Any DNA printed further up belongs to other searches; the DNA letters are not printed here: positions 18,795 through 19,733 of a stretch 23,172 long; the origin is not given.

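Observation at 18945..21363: DUF1326-DUF2182-DUF1326 operon beside a multicopper oxidase: an uncharacterised, probably metal (copper)-handling membrane system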

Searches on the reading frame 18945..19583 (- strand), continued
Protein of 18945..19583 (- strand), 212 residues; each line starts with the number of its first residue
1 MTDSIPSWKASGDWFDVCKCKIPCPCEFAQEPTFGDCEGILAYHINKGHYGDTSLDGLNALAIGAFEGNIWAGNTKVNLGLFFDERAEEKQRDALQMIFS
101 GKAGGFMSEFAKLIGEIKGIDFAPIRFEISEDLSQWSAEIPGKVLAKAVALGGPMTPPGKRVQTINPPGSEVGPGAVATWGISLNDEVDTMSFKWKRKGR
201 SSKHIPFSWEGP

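Call 63: find_homologous_proteins(query=A2, max_evalue=1e-10)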
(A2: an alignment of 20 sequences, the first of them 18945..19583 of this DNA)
Query A2 (20 sequences) (212 aa, profile of the alignment): 6869 proteins with E <= 1e-10 among 8000 candidates; the best 120 are listed.
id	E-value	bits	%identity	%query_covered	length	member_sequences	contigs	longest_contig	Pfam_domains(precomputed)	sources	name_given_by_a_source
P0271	1.1e-86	308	60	99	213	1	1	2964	PF07040.17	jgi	jgi:hypothetical protein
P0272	1.5e-86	308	76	100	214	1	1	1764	PF07040.17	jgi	jgi:hypothetical protein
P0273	1.9e-86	307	63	98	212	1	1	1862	PF07040.17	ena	-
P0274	2.1e-86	307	73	100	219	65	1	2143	PF07040.17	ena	-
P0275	2.4e-86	307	63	99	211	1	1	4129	PF07040.17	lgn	-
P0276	2.8e-86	307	63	98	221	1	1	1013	PF07040.17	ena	-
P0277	3.5e-86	306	63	98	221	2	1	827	PF07040.17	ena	-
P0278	5.7e-86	306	61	99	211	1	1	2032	PF07040.17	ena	-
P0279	6.6e-86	306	68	99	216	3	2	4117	PF07040.17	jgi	jgi:hypothetical protein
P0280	7.1e-86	305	62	98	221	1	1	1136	PF07040.17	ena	-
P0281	7.9e-86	305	63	99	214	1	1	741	PF07040.17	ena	-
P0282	8.1e-86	305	64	99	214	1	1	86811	PF07040.17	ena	-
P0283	8.1e-86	305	76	100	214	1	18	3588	PF07040.17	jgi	jgi:hypothetical protein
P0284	9.8e-86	305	65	99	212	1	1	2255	PF07040.17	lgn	-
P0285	1.2e-85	305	76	100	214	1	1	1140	PF07040.17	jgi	jgi:hypothetical protein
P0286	1.4e-85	304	76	100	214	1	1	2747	PF07040.17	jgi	jgi:hypothetical protein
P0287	1.6e-85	304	66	98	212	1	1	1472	PF07040.17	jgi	-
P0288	2.0e-85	304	62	99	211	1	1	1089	PF07040.17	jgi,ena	-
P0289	2.3e-85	304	64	98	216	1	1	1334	PF07040.17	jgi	jgi:hypothetical protein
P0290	2.4e-85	304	63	99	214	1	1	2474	PF07040.17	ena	-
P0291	2.5e-85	304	69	99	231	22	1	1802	PF07040.17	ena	-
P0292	2.7e-85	304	72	98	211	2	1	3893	PF07040.17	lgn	-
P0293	2.8e-85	303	70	100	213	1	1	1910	PF07040.17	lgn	-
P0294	3.0e-85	303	63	99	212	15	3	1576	PF07040.17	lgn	-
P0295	3.8e-85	303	63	98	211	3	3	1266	PF07040.17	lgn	-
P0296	3.9e-85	303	73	100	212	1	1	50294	PF07040.17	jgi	jgi:hypothetical protein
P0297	4.7e-85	303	62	98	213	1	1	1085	PF07040.17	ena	-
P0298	4.9e-85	303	70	100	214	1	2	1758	PF07040.17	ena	-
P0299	5.0e-85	303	60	98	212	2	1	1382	PF07040.17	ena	-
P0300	5.1e-85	303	62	98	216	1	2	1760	PF07040.17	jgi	jgi:hypothetical protein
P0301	5.1e-85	303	65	99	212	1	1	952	PF07040.17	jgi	jgi:hypothetical protein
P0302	5.3e-85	303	63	100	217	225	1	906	PF07040.17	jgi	jgi:hypothetical protein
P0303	5.6e-85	303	62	98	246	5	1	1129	PF07040.17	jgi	jgi:hypothetical protein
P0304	5.6e-85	303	63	98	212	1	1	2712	PF07040.17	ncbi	-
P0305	6.5e-85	302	66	99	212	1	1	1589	PF07040.17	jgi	jgi:hypothetical protein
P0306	6.6e-85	302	64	98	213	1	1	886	PF07040.17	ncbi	-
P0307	6.8e-85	302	62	98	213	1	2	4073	PF07040.17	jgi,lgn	-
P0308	6.9e-85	302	63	98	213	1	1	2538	PF07040.17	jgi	-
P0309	7.3e-85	302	63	100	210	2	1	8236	PF07040.17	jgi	jgi:hypothetical protein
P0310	7.5e-85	302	63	100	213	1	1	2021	PF07040.17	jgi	jgi:hypothetical protein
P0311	8.0e-85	302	63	98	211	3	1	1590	PF07040.17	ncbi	-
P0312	9.3e-85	302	63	99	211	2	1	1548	PF07040.17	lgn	-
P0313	9.5e-85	302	69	100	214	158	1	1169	PF07040.17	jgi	jgi:hypothetical protein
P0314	1.0e-84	302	65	98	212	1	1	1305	PF07040.17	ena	-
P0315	1.1e-84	302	91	100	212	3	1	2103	PF07040.17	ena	-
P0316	1.2e-84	301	62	98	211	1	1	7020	PF07040.17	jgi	jgi:hypothetical protein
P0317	1.3e-84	301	61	98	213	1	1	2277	PF07040.17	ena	-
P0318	1.3e-84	301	70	100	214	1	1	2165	PF07040.17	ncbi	-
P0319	1.5e-84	301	74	100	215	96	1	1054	PF07040.17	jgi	jgi:hypothetical protein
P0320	1.5e-84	301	72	100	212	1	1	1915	PF07040.17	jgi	-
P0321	1.6e-84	301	76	100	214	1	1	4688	PF07040.17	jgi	jgi:hypothetical protein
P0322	1.6e-84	301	62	98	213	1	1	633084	PF07040.17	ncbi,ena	-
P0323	1.6e-84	301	59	100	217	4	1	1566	PF07040.17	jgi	jgi:hypothetical protein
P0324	1.7e-84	301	72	100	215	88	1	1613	PF07040.17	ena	-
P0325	1.7e-84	301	71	100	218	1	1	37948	PF07040.17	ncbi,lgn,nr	ncbi:MAG TPA: DUF1326 domain-containing protein [Nitrososphaeraceae archaeon]|nr:DUF1326 domain-cont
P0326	1.7e-84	301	68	100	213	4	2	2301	PF07040.17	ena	-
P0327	1.7e-84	301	73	100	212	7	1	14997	PF07040.17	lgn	-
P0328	1.7e-84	301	65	98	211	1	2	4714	PF07040.17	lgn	-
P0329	2.0e-84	301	77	100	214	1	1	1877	PF07040.17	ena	-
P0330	2.0e-84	301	66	98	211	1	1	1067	PF07040.17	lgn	-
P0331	2.1e-84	301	63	98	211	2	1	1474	PF07040.17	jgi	jgi:hypothetical protein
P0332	2.2e-84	301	68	100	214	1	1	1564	PF07040.17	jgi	jgi:hypothetical protein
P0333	2.3e-84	301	70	100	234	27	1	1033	PF07040.17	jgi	jgi:hypothetical protein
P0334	2.5e-84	300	63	98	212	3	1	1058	PF07040.17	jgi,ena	-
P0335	2.5e-84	300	67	98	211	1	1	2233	PF07040.17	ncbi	-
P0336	2.6e-84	300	72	100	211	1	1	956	PF07040.17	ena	-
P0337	2.6e-84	300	73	100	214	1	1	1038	PF07040.17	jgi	jgi:hypothetical protein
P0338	2.8e-84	300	63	99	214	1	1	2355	PF07040.17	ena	-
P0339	2.8e-84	300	74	99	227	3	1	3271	PF07040.17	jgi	jgi:hypothetical protein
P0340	2.8e-84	300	61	99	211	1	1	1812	PF07040.17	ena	-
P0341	2.9e-84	300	65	99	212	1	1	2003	PF07040.17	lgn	-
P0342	3.0e-84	300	71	100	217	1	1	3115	PF07040.17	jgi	jgi:hypothetical protein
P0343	3.1e-84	300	70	99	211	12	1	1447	PF07040.17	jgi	jgi:hypothetical protein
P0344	3.1e-84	300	64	99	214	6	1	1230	PF07040.17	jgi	jgi:hypothetical protein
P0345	3.3e-84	300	72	100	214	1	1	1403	PF07040.17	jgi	jgi:hypothetical protein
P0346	3.4e-84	300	66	98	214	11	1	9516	PF07040.17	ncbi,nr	ncbi:MAG TPA: DUF1326 domain-containing protein [Acidimicrobiales bacterium]|nr:DUF1326 domain-conta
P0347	3.4e-84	300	62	99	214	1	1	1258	PF07040.17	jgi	jgi:hypothetical protein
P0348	3.4e-84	300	64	98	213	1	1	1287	PF07040.17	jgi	jgi:hypothetical protein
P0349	3.5e-84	300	63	99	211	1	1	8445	PF07040.17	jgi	jgi:hypothetical protein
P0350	3.6e-84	300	62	100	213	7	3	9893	PF07040.17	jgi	jgi:hypothetical protein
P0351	3.7e-84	300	69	100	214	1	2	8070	PF07040.17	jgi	jgi:hypothetical protein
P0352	3.8e-84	300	62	98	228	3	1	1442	PF07040.17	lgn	-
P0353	3.8e-84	300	66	99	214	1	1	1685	PF07040.17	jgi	jgi:hypothetical protein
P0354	3.9e-84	300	73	100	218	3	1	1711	PF07040.17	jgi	jgi:hypothetical protein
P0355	4.1e-84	300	60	98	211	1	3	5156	PF07040.17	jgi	jgi:hypothetical protein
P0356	4.2e-84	300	61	98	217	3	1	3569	PF07040.17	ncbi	-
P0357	4.3e-84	300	63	99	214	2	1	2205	PF07040.17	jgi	jgi:hypothetical protein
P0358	4.3e-84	300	62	98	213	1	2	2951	PF07040.17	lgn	-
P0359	4.5e-84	300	71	99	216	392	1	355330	PF07040.17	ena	-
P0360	4.5e-84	300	72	100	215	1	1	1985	PF07040.17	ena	-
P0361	4.5e-84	300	71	100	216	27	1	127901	PF07040.17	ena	-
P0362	4.6e-84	300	60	98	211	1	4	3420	PF07040.17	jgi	jgi:hypothetical protein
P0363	4.7e-84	300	78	100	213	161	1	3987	PF07040.17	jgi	jgi:hypothetical protein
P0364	4.7e-84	299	63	100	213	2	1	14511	PF07040.17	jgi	jgi:hypothetical protein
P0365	4.7e-84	299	72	100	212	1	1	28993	PF07040.17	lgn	-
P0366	4.8e-84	299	64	99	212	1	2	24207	PF07040.17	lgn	-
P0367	4.8e-84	299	69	100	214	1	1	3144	PF07040.17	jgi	jgi:hypothetical protein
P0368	5.1e-84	299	74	100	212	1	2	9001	PF07040.17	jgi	jgi:hypothetical protein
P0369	5.2e-84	299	61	98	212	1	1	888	PF07040.17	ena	-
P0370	5.3e-84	299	69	100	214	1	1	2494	PF07040.17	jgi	jgi:hypothetical protein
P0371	5.4e-84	299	75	99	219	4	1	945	PF07040.17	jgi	jgi:hypothetical protein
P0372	5.4e-84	299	65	100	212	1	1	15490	PF07040.17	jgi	jgi:hypothetical protein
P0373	5.5e-84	299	66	98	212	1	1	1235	PF07040.17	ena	-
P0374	5.5e-84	299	61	100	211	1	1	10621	PF07040.17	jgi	jgi:hypothetical protein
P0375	5.6e-84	299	62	98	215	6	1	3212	PF07040.17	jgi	jgi:hypothetical protein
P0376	6.8e-84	299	63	98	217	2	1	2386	PF07040.17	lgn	-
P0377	7.0e-84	299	63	98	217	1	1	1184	PF07040.17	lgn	-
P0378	7.0e-84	299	69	100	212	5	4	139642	PF07040.17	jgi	jgi:hypothetical protein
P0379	7.1e-84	299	62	100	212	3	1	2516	PF07040.17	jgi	jgi:hypothetical protein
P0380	7.2e-84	299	63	98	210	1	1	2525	PF07040.17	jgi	-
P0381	7.4e-84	299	63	98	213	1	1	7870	PF07040.17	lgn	-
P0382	7.8e-84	299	68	100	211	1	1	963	PF07040.17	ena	-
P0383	7.8e-84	299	73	100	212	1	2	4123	PF07040.17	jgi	jgi:hypothetical protein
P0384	7.8e-84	299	63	100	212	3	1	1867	PF07040.17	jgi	jgi:hypothetical protein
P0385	8.1e-84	299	63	98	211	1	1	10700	PF07040.17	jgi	jgi:hypothetical protein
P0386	8.1e-84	299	62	98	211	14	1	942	PF07040.17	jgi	-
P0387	8.2e-84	299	62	98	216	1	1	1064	PF07040.17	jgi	jgi:hypothetical protein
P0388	8.6e-84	299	72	99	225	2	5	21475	PF07040.17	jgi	jgi:hypothetical protein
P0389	8.6e-84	299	75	98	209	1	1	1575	PF07040.17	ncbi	-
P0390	8.7e-84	299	62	98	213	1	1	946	PF07040.17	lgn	-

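Call 72: predict_structure(alignment_id=A9)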
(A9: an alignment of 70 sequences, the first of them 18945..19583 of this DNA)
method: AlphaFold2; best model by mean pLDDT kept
length: 212 residues; sequences in the alignment: 70
mean_pLDDT: 92.4   pTM: 0.89
mean pLDDT of the five models: 92.4, 91.7, 90.3, 87.2, 84.5
residues with pLDDT >= 90: 165; 70-90: 37; 50-70: 8; < 50: 2
segments of 3 or more residues with pLDDT < 50: none
pLDDT, mean of each block of 10 residues (from residue 1): 81 96 81 94 98 98 95 92 98 97 93 94 97 95 98 89 78 78 98 97 94 94
secondary structure, 60 per line:
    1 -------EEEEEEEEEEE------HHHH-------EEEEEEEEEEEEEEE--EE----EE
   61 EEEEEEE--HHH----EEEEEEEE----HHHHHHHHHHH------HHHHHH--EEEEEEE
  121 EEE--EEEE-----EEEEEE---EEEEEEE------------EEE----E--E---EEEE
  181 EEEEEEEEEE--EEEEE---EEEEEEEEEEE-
elements in order: E8-18 H25-28 E36-50 E59-67 E77-84 H89-99 H106-111 E114-123 E126-129 E135-140 E144-150 E163-165 E177-190 E193-197 E201-211

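Call 75: fold_search(model_id=the predicted structure, library=pdb)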
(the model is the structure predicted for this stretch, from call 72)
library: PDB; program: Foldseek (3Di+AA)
matches with E <= 10: 631; with E <= 0.001: 10
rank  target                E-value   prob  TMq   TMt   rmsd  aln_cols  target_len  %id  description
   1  3bgt_A                1.1e-05  1.00  0.41  0.36  11.2       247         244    9  Structural Studies of Acetoacetate Decarboxylase (released 2008-12-23)
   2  4zbt_D                2.1e-05  1.00  0.50  0.41  11.2       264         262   10  Streptomyces bingchenggensis aldolase-dehydratase in Schiff base complex with pyruvate (released 2015-06-17)
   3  4zbt_B                4.5e-05  1.00  0.45  0.38  11.6       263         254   10  Streptomyces bingchenggensis aldolase-dehydratase in Schiff base complex with pyruvate (released 2015-06-17)
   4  6eej_B                5.0e-05  1.00  0.48  0.40  11.2       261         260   10  Streptomyces bingchenggensis Aldolase-Dehydratase in covalent complex with dienone product. (released 2019-08-14)
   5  3bgt_D                5.3e-05  1.00  0.42  0.37  11.3       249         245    9  Structural Studies of Acetoacetate Decarboxylase (released 2008-12-23)
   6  6eej_A                5.6e-05  1.00  0.48  0.40  11.3       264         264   10  Streptomyces bingchenggensis Aldolase-Dehydratase in covalent complex with dienone product. (released 2019-08-14)
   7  3bh2_A                5.9e-05  1.00  0.40  0.36  12.4       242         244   11  Structural Studies of Acetoacetate Decarboxylase (released 2008-12-23)
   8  4zbo_A                9.6e-05  1.00  0.47  0.39  11.2       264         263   10  Streptomyces bingchenggensis acetoacetate decarboxylase in non-covalent complex with potassium formate (released 2015-06-17)
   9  4zbo_C                1.4e-04  1.00  0.50  0.43  10.7       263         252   10  Streptomyces bingchenggensis acetoacetate decarboxylase in non-covalent complex with potassium formate (released 2015-06-17)
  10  4zbo_B                1.9e-04  1.00  0.47  0.39  11.2       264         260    9  Streptomyces bingchenggensis acetoacetate decarboxylase in non-covalent complex with potassium formate (released 2015-06-17)
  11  2ich_B                7.7e-03  0.33  0.20  0.15  13.4       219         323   10  CRYSTAL STRUCTURE OF A PUTATIVE ATTH (NE1406) FROM NITROSOMONAS EUROPAEA AT 2.00 A RESOLUTION (released 2006-10-03)
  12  1c16_E                5.9e-02  0.05  0.12  0.11  21.4       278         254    8  CRYSTAL STRUCTURE ANALYSIS OF THE GAMMA/DELTA T CELL LIGAND T22 (released 2000-01-26)
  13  6n4v_A                8.1e-02  0.04  0.12  0.10  18.1       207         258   11  CryoEM structure of Leviviridae PP7 WT coat protein dimer capsid (PP7PP7-WT) (released 2019-04-03)
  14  2erv_A                9.6e-02  0.06  0.14  0.18  18.2       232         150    7  Crystal structure of the outer membrane enzyme PagL (released 2006-04-11)
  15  7a0t_A                1.0e-01  0.25  0.26  0.20   9.8       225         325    9  Crystal structure of kievitone hydratase from Nectria haematococca (P21 SG) (released 2021-08-18)
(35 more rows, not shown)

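Call 86: find_homologous_proteins(query=A11, max_evalue=1e-20)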
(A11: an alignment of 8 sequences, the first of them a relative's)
Query A11 (8 sequences) (281 aa, profile of the alignment): 2558 proteins with E <= 1e-20 among 8000 candidates; the best 120 are listed.
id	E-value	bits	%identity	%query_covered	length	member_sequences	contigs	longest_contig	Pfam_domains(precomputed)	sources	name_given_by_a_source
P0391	8.5e-139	480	55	89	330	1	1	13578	PF09948.16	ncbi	-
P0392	1.3e-138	479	51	98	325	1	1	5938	PF09948.16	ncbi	-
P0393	8.8e-138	476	53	93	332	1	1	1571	PF09948.16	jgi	-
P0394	2.1e-137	475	53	93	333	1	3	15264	PF09948.16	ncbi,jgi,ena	jgi:predicted metal-binding membrane protein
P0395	3.0e-137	475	55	87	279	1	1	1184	PF09948.16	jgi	jgi:predicted metal-binding membrane protein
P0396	3.4e-137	475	55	87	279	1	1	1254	PF09948.16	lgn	-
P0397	5.8e-137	474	53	93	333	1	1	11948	PF09948.16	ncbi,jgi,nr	ncbi:MAG: DUF2182 domain-containing protein [Thermoproteota archaeon]|jgi:predicted metal-binding me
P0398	5.9e-137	474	54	87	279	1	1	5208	PF09948.16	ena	-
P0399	6.2e-137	474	45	82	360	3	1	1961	PF09948.16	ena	-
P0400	7.8e-137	473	55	87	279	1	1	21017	PF09948.16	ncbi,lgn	ncbi:MAG TPA: DUF2182 domain-containing protein [Nitrososphaeraceae archaeon]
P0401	8.6e-137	473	54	87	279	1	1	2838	PF09948.16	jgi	jgi:predicted metal-binding membrane protein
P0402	9.6e-137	473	52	93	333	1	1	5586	PF09948.16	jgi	jgi:predicted metal-binding membrane protein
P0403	1.0e-136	473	55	87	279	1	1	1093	PF09948.16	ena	-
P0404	2.8e-136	472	54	89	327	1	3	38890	PF09948.16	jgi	jgi:predicted metal-binding membrane protein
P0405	2.9e-136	471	54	89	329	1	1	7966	PF09948.16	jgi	jgi:predicted metal-binding membrane protein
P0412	8.7e-136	470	44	84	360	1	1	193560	PF09948.16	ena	-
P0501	8.1e-133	460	56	92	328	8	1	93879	PF09948.16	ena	-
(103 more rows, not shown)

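Call 87: find_encoding_contigs(protein=P0412, flank=6000, max_places=2)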
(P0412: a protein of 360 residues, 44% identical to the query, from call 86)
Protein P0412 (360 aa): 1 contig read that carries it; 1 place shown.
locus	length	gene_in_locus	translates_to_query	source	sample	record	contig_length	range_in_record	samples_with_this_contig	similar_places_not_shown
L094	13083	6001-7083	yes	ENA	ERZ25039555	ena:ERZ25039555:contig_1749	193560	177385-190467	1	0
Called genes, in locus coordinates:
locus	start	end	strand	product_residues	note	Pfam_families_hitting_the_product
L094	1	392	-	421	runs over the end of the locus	PF18689:PriX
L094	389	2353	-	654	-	-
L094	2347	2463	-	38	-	-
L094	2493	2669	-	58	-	-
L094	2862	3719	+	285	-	-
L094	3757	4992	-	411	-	PF00589:Phage_integrase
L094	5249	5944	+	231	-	PF07040:DUF1326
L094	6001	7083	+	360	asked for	PF09948:PpoB2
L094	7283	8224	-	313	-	PF13737:DDE_Tnp_1_5, PF01609:DDE_Tnp_1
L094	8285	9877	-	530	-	PF00512:HisKA, PF02518:HATPase_c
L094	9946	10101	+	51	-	-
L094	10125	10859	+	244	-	PF00590:TP_methylase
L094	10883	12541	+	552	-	PF02511:Thy1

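Call 88: find_encoding_contigs(protein=P0501, flank=6000, max_places=2)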
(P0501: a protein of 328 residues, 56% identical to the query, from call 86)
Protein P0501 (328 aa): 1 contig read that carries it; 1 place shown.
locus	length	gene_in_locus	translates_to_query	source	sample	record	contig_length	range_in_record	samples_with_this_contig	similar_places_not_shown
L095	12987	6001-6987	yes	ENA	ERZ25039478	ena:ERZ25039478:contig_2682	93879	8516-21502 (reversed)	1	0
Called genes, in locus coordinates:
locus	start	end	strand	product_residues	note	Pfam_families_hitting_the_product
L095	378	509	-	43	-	-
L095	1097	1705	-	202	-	-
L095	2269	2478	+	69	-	-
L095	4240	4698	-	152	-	-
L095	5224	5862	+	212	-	PF07040:DUF1326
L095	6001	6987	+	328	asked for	PF09948:PpoB2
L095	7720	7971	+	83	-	-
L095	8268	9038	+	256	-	PF01209:Ubie_methyltran, PF10294:Methyltransf_16 (weak), PF13489:Methyltransf_23, PF05175:MTS, PF13847:Methyltransf_31, PF08241:Methyltransf_11, PF08242:Methyltransf_12, PF13649:Methyltransf_25, +3 more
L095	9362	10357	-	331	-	PF04613:LpxD (weak), PF14602:Hexapep_2 (faint), PF25084:LbH_EIF2B (weak), PF25087:GMPPB_C, PF00132:Hexapep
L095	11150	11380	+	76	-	-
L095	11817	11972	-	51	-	-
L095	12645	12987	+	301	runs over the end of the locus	PF01522:Polysacc_deac_1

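Call 89: find_encoding_contigs(protein=P0404, flank=6000, max_places=2)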
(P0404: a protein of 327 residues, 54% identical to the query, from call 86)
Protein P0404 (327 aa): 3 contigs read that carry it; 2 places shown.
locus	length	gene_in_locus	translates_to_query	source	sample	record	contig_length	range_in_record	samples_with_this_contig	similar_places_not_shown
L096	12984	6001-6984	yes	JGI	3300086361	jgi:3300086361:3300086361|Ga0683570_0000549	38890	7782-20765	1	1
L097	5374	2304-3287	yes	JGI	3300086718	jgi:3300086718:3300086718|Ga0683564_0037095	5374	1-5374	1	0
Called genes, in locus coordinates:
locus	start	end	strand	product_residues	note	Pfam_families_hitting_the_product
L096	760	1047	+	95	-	-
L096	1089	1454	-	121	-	PF01904:DUF72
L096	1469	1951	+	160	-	-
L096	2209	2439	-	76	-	-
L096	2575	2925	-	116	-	PF08327:AHSA1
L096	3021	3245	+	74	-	-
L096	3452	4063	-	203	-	-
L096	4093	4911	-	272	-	PF00984:UDPG_MGDP_dh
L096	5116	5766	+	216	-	PF07040:DUF1326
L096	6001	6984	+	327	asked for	PF09948:PpoB2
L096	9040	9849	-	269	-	-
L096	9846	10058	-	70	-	-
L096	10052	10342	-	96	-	-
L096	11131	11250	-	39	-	-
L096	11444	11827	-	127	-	-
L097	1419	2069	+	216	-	PF07040:DUF1326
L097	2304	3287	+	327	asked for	PF09948:PpoB2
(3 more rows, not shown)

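Call 106: search_solved_structures(query=A2, max_evalue=1)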
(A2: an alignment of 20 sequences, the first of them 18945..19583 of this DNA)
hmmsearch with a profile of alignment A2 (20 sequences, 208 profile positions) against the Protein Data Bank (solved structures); distinct sequences matched with E-value up to 1: 0.

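Call 114: search_protein_families(library=padloc, proteins=[window:18945-19583:-], max_evalue=0.01)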
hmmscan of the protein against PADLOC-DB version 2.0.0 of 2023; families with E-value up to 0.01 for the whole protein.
window:18945-19583:- (212 aa): 0 families
